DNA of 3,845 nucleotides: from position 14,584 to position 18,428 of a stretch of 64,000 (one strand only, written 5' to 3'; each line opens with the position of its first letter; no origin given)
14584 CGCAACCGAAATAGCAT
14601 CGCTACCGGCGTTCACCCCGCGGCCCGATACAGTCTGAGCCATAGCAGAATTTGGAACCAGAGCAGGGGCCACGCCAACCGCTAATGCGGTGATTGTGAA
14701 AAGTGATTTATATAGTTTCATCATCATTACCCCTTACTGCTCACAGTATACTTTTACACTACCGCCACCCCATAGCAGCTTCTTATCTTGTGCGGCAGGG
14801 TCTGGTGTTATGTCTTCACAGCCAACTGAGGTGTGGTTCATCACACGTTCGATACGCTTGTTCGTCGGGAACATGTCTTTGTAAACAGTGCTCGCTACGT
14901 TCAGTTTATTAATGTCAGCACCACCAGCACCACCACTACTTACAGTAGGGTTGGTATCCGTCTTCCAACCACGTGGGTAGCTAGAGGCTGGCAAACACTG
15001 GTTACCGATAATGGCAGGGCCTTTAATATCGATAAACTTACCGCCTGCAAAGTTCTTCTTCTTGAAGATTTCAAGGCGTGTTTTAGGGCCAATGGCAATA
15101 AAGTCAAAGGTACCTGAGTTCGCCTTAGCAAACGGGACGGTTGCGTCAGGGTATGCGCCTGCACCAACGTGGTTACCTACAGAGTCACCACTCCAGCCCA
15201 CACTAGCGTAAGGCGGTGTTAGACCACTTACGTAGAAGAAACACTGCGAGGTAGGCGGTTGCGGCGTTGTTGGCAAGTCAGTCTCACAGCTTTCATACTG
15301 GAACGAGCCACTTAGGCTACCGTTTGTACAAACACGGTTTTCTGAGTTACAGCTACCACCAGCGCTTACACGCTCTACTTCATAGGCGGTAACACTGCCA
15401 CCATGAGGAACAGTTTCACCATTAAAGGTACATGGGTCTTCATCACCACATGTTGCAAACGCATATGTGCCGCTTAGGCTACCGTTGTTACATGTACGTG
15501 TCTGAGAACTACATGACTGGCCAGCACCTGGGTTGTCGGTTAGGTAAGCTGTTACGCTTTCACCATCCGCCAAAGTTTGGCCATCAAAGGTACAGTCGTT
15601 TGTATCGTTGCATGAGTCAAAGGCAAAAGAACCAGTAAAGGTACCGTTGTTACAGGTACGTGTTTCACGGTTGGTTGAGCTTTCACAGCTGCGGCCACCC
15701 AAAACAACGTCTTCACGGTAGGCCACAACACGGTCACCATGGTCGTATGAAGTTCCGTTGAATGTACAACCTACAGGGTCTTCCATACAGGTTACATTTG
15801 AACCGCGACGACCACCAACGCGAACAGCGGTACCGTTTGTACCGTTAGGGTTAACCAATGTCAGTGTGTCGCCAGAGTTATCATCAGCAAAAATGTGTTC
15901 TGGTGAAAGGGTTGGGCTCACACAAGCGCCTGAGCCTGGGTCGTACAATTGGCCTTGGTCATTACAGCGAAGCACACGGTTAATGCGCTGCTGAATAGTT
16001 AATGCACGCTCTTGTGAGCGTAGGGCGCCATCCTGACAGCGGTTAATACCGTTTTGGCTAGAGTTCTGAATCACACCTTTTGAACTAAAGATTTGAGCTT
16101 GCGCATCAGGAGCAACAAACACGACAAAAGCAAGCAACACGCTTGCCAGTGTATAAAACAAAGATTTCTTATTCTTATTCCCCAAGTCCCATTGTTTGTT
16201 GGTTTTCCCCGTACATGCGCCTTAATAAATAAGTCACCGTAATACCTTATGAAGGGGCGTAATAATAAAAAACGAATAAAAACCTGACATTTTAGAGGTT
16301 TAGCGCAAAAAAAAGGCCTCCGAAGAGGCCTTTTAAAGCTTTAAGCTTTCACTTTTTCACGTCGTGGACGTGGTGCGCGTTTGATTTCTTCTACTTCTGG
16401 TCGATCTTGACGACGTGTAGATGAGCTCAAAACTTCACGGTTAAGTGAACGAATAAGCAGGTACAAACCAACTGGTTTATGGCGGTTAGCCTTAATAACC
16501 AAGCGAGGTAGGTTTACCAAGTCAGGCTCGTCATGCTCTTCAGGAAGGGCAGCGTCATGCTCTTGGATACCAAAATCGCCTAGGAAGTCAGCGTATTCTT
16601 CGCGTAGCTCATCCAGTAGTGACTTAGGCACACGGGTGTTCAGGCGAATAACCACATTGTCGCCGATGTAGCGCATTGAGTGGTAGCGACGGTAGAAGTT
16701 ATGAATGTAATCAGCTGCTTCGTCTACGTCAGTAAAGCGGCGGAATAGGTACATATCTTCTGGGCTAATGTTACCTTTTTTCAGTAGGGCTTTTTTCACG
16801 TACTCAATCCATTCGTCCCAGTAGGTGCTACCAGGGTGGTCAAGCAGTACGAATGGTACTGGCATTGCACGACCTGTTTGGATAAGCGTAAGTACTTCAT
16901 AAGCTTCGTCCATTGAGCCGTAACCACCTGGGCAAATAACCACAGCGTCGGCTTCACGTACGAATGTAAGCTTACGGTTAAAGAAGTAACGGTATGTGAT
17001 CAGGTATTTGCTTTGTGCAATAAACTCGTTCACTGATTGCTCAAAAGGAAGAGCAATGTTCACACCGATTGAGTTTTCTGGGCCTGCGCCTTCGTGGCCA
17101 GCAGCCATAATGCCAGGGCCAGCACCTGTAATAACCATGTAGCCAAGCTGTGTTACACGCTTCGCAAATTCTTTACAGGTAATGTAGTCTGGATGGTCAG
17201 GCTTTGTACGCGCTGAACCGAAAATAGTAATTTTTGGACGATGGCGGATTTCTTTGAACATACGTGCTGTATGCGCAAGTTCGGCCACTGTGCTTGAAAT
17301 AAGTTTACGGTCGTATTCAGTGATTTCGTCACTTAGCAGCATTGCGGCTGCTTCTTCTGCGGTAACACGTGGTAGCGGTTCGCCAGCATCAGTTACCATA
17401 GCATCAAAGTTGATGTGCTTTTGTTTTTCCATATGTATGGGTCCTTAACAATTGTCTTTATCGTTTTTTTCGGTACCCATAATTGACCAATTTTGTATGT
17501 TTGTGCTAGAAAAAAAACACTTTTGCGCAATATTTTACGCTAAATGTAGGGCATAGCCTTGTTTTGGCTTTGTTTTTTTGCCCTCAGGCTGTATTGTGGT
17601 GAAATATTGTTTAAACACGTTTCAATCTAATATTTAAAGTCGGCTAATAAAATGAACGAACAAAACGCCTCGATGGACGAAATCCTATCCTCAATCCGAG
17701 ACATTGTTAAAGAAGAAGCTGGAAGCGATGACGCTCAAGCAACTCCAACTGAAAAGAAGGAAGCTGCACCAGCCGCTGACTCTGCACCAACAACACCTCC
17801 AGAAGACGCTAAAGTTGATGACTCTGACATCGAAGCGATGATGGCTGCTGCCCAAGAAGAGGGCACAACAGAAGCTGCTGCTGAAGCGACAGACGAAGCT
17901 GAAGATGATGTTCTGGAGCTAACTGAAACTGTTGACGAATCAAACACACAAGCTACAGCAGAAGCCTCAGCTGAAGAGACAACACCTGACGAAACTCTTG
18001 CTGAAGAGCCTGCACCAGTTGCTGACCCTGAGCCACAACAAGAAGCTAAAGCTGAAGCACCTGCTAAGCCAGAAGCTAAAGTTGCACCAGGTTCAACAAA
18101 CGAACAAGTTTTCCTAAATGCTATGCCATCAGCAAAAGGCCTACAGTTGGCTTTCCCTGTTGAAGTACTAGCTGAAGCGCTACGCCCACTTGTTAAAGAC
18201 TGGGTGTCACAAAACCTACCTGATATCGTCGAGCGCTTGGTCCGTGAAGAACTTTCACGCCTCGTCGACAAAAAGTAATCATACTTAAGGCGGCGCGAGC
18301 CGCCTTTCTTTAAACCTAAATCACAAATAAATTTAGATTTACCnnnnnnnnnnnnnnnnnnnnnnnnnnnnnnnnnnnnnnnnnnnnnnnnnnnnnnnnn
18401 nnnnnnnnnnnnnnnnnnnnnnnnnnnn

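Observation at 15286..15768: Three tandem roughly 50-residue 4-Cys repeats (CTF[ND]G ... SC ... R-x-C-[NT]NG ... [ST]C)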

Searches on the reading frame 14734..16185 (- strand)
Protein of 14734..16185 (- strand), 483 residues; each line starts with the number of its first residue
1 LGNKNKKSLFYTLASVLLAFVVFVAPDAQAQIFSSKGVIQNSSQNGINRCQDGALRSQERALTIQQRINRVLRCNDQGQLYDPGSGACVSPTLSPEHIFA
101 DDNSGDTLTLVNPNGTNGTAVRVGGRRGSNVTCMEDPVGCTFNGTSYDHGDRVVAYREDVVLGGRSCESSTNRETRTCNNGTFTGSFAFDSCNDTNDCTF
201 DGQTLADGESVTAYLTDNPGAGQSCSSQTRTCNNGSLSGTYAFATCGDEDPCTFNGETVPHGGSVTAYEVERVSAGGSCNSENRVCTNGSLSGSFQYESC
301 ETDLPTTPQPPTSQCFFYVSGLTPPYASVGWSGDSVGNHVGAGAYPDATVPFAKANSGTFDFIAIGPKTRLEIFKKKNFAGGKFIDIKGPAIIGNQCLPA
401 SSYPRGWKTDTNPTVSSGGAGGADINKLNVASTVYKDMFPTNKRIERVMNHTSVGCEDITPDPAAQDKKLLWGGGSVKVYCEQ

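Call 3: search_protein_families(library=pfam, proteins=[window:14734-16185:-], max_evalue=1)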
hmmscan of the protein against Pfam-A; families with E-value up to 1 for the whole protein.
window:14734-16185:- (483 aa): 0 families

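Call 4: search_protein_families(library=ncbifam, proteins=[window:14734-16185:-], max_evalue=1)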
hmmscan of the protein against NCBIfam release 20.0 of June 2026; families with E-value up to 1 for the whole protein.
window:14734-16185:- (483 aa): 0 families

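Call 6: find_homologous_proteins(query=window:14734-16185:-, max_evalue=0.001)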
Query window:14734-16185:- (483 aa): 276 proteins with E <= 0.001 among 8000 candidates; the best 120 are listed.
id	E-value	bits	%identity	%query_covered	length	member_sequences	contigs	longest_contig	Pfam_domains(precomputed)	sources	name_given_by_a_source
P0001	0.0e+0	1097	99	99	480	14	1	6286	-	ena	-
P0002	9.1e-207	706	65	99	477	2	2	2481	-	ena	-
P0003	1.3e-198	679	65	98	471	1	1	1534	-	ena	-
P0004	2.7e-180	618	55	99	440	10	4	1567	-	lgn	-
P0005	4.9e-156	538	43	35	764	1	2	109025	-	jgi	jgi:hypothetical protein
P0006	1.7e-151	523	46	35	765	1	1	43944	-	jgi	jgi:hypothetical protein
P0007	4.2e-141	489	50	34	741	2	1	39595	-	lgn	-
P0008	1.5e-140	487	45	35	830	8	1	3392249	-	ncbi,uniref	ncbi:hypothetical protein [Pseudobdellovibrio sp. HCB154]|uniref:hypothetical protein n=1 Tax=Pseudo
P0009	1.3e-139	484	50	33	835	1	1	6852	PF26745.1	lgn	-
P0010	4.4e-138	479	32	61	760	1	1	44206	PF16145.11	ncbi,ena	-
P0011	2.9e-133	463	43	35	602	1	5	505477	-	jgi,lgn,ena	-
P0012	2.8e-131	457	47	35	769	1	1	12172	-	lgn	-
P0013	3.3e-131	457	43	35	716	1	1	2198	-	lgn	-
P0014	8.2e-131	455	37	45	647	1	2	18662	PF25028.2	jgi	jgi:hypothetical protein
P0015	8.4e-127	442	40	45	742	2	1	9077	-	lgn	-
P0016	4.4e-123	430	42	98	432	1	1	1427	-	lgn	-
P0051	1.3e-96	342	35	51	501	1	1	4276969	-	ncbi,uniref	ncbi:hypothetical protein [Bdellovibrio sp. HCB337]|uniref:hypothetical protein n=1 Tax=Bdellovibrio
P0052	1.3e-96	342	48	34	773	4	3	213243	PF26745.1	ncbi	-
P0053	1.6e-95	339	44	35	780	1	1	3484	PF26745.1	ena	-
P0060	1.5e-91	326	40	35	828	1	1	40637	PF26745.1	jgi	jgi:hypothetical protein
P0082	2.6e-79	285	48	33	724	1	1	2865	PF26745.1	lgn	-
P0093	6.1e-75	271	41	45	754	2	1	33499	PF25960.1,PF26745.1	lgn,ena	-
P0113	8.5e-69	251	49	50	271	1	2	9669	-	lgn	-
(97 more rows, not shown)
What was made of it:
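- Family size: 276 hits in the word-indexed search (call 6).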

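Call 7: search_protein_families(library=pfam, proteins=[P0009, P0052, P0060, P0093, P0008, P0005, P0010, P0014], max_evalue=0.01)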
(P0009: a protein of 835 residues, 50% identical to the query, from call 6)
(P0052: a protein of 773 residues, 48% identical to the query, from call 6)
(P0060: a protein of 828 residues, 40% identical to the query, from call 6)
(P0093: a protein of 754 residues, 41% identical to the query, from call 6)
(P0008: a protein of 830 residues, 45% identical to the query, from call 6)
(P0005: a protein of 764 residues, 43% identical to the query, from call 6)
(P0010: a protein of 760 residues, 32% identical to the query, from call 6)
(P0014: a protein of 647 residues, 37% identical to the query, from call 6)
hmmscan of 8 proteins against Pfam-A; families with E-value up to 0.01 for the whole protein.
P0009 (835 aa): 0 families

P0052 (773 aa): 0 families

P0060 (828 aa): 0 families

P0093 (754 aa): 0 families

P0008 (830 aa): 0 families

P0005 (764 aa): 0 families

P0010 (760 aa): 3 families
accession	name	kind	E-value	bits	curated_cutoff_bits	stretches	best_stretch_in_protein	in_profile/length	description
PF16145.10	DUF4853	-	1.4e-07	32.1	34.8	0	90-143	2-57/135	Domain of unknown function (DUF4853)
PF17486.7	Cys_Knot_tox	-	4.2e-05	24.1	27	0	151-172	7-28/70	Cystine knot toxins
PF02551.21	Acyl_CoA_thio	-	0.0079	16.5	21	0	584-608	21-44/132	Acyl-CoA thioesterase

P0014 (647 aa): 1 family
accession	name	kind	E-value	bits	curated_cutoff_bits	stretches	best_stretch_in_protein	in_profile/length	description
PF25028.1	FnI_RECK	-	3.2e-06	27.8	30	0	151-163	6-18/40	RECK, fibronectin type I module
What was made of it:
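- One multi-repeat relative has a sub-threshold summed hit to FnI_RECK, 27.8 bits against a cut-off of 30 (call 7).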

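Call 23: find_encoding_contigs(protein=P0001, flank=5000, max_places=4)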
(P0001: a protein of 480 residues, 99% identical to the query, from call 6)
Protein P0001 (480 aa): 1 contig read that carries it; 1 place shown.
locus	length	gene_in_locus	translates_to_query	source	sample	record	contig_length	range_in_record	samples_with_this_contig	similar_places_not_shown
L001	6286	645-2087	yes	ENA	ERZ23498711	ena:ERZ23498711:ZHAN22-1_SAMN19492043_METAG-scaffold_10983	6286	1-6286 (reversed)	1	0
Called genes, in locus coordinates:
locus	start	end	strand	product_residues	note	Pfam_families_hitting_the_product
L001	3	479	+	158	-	?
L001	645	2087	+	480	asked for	-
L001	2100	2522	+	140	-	-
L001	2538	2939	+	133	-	-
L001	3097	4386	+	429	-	-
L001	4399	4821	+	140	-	-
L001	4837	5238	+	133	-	-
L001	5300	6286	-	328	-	?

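Call 24: find_encoding_contigs(protein=P0113, flank=8000, max_places=4)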
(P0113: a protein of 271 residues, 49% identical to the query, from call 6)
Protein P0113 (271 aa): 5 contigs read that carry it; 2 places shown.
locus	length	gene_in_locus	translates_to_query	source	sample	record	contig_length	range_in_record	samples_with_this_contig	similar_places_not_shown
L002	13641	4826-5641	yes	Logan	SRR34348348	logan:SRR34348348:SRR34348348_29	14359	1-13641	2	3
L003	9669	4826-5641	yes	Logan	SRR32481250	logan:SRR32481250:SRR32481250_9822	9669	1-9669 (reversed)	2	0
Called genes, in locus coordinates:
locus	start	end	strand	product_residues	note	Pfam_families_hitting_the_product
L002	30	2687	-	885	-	PF00133:tRNA-synt_1, PF09334:tRNA-synt_1g, PF00133:tRNA-synt_1, PF08264:Anticodon_1, PF10458:Val_tRNA-synt_C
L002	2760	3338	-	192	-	-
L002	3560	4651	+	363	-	PF18306:LDcluster4, PF03641:Lysine_decarbox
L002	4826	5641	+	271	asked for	-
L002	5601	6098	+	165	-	-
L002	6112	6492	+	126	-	-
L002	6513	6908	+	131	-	-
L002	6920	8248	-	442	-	PF02321:OEP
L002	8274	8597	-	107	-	PF00581:Rhodanese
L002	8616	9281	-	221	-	PF01135:PCMT, PF00398:RrnaAD (weak)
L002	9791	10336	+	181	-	PF07638:Sigma70_ECF (weak), PF04542:Sigma70_r2, PF08281:Sigma70_r4_2, PF04545:Sigma70_r4 (weak), PF22233:PhyR_sigma-like (weak)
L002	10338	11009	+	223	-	PF06532:NrsF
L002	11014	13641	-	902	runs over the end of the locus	PF01839:FG-GAP (faint), PF13517:FG-GAP_3, PF07593:UnbV_ASPIC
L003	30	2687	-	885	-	PF00133:tRNA-synt_1, PF09334:tRNA-synt_1g, PF00133:tRNA-synt_1, PF08264:Anticodon_1, PF10458:Val_tRNA-synt_C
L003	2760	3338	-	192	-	-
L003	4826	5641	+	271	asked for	-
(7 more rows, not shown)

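Call 37: search_protein_families(library=ncbifam, proteins=[P0008, P0005, P0051], max_evalue=0.01)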
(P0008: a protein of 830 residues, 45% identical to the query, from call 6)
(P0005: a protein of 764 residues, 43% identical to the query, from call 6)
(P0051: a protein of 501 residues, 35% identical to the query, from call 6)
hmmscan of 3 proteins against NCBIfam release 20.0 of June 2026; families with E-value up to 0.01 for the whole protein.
P0008 (830 aa): 0 families

P0005 (764 aa): 0 families

P0051 (501 aa): 0 families

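Call 38: find_related_loci(query=window:14734-16185:-, collection=genome_contigs, flank=6000)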
Query window:14734-16185:- (483 aa) in genome_contigs; peptide patterns used: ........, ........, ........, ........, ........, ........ (x = any residue, [..] = any of these).
96 stretches matched a pattern, but none encodes a relative of the query by tblastn (E <= 1e-3).
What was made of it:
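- Tried and rejected: A genome_contigs scan with the whole protein found no relative (call 38).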

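Call 55: predict_structure(alignment_id=A3)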
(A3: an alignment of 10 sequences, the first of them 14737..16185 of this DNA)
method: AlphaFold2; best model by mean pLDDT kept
length: 483 residues; sequences in the alignment: 10
mean_pLDDT: 45.9   pTM: 0.30
mean pLDDT of the five models: 45.9, 42.7, 41.2, 40.4, 39.0
residues with pLDDT >= 90: 0; 70-90: 12; 50-70: 183; < 50: 288
segments of 3 or more residues with pLDDT < 50: 1-57, 91-97, 101-105, 124-126, 158-174, 176-182, 189-195, 213-228, 239-249, 267-282, 293-361, 366-370, 372-387, 417-423, 449-483
pLDDT, mean of each block of 10 residues (from residue 1): 39 40 30 27 33 47 63 68 65 45 51 59 52 59 61 55 44 46 50 48 52 42 42 51 38 52 48 35 53 40 34 29 31 30 26 31 50 41 45 62 67 57 55 56 61 43 35 25 23
secondary structure, 60 per line:
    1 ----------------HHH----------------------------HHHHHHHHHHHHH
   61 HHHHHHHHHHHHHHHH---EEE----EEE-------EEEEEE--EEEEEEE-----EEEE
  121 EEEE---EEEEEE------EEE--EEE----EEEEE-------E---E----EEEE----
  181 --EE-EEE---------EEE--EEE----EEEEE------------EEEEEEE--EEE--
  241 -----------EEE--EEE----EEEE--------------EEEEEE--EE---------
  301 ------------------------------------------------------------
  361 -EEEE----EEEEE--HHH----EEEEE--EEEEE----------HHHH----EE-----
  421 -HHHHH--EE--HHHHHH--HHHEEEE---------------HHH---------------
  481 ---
elements in order: H48-76 E80-82 E87-89 E97-102 E105-111 E117-124 E128-133 E140-142 E145-147 E152-156 E173-176 E186-188 E198-200 E203-205 E210-214 E227-233 E236-238 E252-254 E257-259 E264-267 E282-287 E362-365 E370-374 E384-388 E391-395 H406-409 H422-426 H433-438 E444-447
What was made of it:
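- The function of the C-terminal 'head' is unknown, and the full-length model failed (call 55).
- Tried and rejected: Full-length AF2 with 10 sequences gave pLDDT 45.9 and was not used for fold search (call 55).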

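Call 56: search_protein_families(library=pfam, proteins=[P0002, P0003, P0004, P0016], max_evalue=10)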
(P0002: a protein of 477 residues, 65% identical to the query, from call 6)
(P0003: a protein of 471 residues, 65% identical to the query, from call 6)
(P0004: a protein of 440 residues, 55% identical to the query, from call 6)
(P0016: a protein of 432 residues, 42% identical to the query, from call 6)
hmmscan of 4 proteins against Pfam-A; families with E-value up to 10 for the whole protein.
P0002 (477 aa): 1 family
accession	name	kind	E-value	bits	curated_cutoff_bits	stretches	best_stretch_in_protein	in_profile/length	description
PF19079.5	CFSR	-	0.59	10.8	27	1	100-123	16-39/49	Collagen-flanked surface repeat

P0003 (471 aa): 1 family
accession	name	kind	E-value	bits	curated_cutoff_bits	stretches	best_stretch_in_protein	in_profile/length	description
PF13128.11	DUF3954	-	0.12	12.7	23.7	1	446-464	23-41/49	Protein of unknown function (DUF3954)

P0004 (440 aa): 0 families

P0016 (432 aa): 0 families

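Call 73: find_encoding_contigs(protein=P0004, flank=6000, max_places=4)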
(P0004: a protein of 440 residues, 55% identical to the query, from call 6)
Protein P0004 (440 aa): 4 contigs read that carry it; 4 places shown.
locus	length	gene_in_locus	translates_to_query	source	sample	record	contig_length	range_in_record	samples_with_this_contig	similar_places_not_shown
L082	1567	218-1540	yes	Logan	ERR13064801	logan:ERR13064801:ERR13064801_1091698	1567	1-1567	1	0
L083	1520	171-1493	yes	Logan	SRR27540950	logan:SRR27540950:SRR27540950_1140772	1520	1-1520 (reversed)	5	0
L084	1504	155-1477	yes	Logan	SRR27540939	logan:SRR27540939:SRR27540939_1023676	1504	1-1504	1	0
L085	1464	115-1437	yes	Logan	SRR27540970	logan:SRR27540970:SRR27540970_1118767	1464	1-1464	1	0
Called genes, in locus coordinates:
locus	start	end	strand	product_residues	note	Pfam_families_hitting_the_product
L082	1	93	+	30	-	?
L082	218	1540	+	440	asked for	-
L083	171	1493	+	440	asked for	-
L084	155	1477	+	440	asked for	-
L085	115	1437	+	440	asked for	-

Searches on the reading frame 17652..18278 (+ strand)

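Call 11: search_protein_families(library=pfam, proteins=[window:17652-18278:+], max_evalue=0.00001)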
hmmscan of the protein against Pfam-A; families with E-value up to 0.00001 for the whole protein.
window:17652-18278:+ (208 aa): 1 family
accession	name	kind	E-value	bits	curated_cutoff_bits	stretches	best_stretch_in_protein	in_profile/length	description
PF10691.14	DUF2497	-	4.1e-10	40.4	27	1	171-205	40-74/75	Protein of unknown function (DUF2497)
